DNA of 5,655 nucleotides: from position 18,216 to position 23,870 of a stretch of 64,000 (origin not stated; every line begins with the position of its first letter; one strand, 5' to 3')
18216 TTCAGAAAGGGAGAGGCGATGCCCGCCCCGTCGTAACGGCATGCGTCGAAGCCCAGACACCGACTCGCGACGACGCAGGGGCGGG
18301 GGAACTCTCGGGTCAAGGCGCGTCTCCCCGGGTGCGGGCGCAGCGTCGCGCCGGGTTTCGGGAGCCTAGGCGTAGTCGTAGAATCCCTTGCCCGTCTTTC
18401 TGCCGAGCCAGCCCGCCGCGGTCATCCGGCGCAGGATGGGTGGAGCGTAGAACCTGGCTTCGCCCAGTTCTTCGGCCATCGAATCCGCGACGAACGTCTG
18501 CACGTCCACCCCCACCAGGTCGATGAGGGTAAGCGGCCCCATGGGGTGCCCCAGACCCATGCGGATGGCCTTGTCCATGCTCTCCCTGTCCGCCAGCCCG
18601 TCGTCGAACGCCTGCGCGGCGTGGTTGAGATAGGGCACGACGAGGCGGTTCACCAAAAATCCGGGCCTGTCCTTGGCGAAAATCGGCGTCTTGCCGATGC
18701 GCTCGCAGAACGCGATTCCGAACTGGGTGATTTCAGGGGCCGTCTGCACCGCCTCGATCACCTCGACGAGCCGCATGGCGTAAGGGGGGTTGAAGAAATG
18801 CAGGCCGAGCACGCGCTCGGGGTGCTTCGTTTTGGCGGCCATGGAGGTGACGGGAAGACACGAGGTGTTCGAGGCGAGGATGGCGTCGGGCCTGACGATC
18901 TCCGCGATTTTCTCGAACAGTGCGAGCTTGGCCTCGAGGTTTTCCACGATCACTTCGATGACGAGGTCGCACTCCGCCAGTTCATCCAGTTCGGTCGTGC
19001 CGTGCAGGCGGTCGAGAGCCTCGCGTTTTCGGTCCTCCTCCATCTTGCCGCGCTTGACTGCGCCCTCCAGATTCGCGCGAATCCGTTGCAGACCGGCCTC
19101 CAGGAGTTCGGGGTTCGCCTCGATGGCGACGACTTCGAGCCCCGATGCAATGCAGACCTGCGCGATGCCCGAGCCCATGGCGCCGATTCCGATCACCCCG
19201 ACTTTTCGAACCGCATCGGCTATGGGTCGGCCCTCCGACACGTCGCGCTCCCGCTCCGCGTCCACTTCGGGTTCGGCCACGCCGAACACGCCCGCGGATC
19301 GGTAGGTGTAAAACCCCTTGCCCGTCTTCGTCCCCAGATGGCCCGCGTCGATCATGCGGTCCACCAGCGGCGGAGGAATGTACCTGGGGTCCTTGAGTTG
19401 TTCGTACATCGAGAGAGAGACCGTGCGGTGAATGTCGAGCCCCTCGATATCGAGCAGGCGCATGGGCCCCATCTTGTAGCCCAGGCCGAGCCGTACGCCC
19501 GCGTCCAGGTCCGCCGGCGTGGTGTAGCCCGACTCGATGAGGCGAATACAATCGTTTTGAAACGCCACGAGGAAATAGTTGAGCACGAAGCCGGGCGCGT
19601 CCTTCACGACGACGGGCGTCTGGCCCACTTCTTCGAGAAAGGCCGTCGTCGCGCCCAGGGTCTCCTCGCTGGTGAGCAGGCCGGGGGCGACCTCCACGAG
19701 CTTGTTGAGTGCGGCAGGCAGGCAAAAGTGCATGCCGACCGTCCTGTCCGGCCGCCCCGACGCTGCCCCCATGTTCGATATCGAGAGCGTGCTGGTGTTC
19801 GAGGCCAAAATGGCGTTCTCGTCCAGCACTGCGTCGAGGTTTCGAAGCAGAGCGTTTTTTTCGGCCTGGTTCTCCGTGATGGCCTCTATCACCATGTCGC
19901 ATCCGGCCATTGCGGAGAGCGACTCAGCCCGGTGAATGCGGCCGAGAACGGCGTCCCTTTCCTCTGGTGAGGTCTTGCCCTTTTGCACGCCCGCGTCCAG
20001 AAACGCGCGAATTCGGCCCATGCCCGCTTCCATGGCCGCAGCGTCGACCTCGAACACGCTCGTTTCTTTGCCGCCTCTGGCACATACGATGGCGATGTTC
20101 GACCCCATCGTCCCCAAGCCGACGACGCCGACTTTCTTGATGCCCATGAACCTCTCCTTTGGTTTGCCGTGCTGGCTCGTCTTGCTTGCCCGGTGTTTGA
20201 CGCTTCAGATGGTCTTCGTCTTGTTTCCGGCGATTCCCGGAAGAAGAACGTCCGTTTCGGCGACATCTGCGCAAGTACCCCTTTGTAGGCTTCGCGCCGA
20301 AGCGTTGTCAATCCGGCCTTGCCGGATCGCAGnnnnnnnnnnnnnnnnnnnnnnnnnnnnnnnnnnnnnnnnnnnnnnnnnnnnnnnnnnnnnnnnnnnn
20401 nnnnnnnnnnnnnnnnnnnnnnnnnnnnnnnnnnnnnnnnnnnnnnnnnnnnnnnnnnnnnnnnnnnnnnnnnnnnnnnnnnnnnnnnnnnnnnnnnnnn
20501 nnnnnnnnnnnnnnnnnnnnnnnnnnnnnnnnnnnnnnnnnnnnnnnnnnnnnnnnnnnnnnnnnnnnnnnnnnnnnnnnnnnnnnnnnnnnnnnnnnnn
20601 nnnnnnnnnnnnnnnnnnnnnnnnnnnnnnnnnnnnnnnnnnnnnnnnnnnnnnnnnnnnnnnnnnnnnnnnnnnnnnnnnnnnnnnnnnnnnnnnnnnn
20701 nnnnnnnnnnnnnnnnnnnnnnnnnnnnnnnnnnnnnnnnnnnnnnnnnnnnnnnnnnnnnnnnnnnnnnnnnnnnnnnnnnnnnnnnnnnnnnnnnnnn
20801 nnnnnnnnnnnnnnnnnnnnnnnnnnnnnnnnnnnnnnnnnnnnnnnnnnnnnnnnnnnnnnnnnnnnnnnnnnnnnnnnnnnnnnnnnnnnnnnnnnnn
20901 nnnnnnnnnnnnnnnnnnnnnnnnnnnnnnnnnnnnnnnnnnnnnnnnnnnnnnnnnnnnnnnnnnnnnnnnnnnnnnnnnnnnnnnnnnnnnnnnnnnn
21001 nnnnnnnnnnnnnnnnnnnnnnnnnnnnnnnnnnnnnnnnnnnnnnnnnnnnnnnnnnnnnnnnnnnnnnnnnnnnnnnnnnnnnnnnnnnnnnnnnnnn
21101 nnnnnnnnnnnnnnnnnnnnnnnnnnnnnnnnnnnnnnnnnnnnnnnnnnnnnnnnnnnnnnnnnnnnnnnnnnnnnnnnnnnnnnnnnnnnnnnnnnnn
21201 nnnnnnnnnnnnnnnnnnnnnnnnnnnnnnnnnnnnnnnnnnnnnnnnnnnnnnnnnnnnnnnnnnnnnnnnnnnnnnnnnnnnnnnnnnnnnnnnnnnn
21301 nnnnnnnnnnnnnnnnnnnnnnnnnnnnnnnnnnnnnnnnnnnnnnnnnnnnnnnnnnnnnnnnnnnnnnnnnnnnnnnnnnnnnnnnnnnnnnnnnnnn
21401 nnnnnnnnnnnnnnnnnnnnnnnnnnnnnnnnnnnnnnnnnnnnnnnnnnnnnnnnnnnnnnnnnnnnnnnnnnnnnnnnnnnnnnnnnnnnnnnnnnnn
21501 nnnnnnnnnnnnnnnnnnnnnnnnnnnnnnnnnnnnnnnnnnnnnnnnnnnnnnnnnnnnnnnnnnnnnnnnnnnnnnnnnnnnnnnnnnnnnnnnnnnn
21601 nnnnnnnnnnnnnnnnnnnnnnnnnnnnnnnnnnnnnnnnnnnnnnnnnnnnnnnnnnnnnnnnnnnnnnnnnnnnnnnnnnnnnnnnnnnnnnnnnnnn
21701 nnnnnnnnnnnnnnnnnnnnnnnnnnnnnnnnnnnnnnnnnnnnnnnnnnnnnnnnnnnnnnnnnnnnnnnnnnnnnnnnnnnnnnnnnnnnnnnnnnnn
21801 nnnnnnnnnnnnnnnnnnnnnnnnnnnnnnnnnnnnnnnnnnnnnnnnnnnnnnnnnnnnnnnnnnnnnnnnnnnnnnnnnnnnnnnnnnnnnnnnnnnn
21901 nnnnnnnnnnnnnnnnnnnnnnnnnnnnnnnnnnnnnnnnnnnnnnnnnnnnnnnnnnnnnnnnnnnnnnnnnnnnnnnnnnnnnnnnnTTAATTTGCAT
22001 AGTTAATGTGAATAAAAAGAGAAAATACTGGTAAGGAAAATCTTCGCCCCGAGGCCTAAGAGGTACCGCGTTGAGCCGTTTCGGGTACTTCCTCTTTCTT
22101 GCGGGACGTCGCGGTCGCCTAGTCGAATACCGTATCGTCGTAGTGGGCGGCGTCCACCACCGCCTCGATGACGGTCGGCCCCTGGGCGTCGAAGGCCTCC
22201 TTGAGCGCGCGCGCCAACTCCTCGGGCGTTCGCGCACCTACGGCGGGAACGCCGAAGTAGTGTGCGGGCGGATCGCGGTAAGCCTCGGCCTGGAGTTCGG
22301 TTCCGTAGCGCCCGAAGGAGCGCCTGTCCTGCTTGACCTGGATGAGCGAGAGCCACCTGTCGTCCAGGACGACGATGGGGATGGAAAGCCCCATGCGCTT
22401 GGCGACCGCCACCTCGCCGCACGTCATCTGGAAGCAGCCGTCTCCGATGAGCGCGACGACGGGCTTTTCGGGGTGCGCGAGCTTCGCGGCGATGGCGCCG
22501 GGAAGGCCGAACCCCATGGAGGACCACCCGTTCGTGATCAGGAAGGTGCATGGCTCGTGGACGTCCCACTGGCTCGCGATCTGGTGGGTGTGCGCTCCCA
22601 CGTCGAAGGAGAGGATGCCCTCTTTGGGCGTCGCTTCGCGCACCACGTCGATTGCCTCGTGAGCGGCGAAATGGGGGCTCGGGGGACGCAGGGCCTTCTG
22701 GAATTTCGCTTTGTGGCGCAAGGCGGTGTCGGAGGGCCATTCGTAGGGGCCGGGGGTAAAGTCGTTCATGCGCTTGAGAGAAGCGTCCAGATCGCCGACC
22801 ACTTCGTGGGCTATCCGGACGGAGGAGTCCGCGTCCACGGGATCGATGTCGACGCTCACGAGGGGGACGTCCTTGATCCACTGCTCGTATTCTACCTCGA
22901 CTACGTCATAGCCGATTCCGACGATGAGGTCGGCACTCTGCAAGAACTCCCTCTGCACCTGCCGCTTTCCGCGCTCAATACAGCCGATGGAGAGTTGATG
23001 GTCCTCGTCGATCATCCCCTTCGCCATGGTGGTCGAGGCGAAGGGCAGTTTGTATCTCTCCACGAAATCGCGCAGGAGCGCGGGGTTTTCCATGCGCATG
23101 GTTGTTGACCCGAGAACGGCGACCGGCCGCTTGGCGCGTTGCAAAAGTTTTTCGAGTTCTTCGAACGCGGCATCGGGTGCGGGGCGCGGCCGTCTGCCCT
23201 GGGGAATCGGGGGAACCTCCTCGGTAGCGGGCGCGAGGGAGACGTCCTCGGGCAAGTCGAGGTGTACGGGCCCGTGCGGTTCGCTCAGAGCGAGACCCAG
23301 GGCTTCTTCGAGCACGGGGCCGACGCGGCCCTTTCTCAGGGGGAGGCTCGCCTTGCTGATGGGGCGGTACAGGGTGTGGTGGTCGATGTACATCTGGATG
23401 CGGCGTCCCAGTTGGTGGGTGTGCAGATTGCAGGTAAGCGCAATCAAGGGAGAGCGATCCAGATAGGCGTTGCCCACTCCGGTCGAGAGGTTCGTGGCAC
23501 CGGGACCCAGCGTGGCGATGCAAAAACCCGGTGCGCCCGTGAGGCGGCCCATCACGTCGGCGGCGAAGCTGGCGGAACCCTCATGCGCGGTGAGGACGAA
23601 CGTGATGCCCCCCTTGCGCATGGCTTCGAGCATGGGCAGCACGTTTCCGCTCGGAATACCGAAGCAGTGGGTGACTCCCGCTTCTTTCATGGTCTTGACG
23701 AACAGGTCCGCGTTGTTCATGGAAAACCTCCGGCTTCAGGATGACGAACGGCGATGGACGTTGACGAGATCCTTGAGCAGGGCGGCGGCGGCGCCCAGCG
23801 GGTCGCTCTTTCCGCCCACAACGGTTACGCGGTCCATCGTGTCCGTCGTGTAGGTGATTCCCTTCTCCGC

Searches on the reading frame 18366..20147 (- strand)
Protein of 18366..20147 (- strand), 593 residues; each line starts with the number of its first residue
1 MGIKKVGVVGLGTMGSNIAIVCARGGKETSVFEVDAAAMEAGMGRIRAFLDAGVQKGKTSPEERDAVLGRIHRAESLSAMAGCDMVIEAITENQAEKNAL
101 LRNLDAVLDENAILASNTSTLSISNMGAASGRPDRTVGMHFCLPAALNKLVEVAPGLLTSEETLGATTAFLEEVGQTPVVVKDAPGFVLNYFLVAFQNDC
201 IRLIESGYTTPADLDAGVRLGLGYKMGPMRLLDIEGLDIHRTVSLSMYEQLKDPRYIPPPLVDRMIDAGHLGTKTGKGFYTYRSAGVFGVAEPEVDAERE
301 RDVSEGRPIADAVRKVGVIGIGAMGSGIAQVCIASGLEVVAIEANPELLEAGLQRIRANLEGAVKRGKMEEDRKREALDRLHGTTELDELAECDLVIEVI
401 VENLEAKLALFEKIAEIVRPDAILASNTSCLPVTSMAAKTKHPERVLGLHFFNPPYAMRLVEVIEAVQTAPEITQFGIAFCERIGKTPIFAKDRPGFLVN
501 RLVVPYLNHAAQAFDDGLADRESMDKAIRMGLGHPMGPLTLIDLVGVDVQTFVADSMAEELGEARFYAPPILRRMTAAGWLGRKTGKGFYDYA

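Call 45: find_encoding_contigs(protein=window:18366-20147:-, flank=10000, max_places=1)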
Protein window:18366-20147:- (593 aa): no gene with exactly this product is on record in the collection.

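Call 67: search_protein_families(library=pfam, proteins=[window:18366-20147:-], max_evalue=0.00001)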
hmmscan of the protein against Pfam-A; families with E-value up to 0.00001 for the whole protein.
window:18366-20147:- (593 aa): 3 families
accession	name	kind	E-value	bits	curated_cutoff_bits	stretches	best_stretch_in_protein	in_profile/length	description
PF02737.24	3HCDH_N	-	2.8e-116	386.2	22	2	315-493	1-179/180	3-hydroxyacyl-CoA dehydrogenase, NAD binding domain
PF00725.27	3HCDH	-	3e-58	194.8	22.1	2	496-592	1-97/97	3-hydroxyacyl-CoA dehydrogenase, C-terminal domain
PF03446.21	NAD_binding_2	-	7.9e-11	42.7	21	0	5-117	1-92/161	NAD binding domain of 6-phosphogluconate dehydrogenase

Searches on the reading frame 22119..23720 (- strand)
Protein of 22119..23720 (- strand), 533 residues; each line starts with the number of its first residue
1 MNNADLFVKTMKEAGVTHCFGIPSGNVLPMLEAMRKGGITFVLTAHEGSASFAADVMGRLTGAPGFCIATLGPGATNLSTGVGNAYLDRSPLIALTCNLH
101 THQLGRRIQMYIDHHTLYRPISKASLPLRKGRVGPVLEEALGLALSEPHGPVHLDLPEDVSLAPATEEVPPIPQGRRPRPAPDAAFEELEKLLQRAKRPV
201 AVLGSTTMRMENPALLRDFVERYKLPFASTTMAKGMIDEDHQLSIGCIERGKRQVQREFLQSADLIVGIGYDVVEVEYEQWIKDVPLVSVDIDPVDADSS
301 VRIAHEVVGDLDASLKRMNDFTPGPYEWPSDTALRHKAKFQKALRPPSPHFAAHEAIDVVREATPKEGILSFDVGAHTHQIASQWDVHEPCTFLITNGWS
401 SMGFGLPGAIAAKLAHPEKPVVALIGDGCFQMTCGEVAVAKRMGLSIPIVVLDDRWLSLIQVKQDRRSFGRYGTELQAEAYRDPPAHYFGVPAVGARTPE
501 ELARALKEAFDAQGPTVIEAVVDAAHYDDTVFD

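Call 67: search_protein_families(library=pfam, proteins=[window:22119-23720:-], max_evalue=0.00001)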
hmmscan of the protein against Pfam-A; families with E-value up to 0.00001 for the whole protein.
window:22119-23720:- (533 aa): 3 families
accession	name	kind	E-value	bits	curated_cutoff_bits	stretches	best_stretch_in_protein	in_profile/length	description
PF02776.23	TPP_enzyme_N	-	7.5e-33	113.3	26.8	1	1-113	1-115/119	Thiamine pyrophosphate enzyme, N-terminal TPP binding domain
PF02775.26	TPP_enzyme_C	-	6.4e-32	110.9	21.9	1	373-519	1-150/151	Thiamine pyrophosphate enzyme, C-terminal TPP binding domain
PF00205.28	TPP_enzyme_M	-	3.7e-26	91.9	30.4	1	188-317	3-136/137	Thiamine pyrophosphate enzyme, central domain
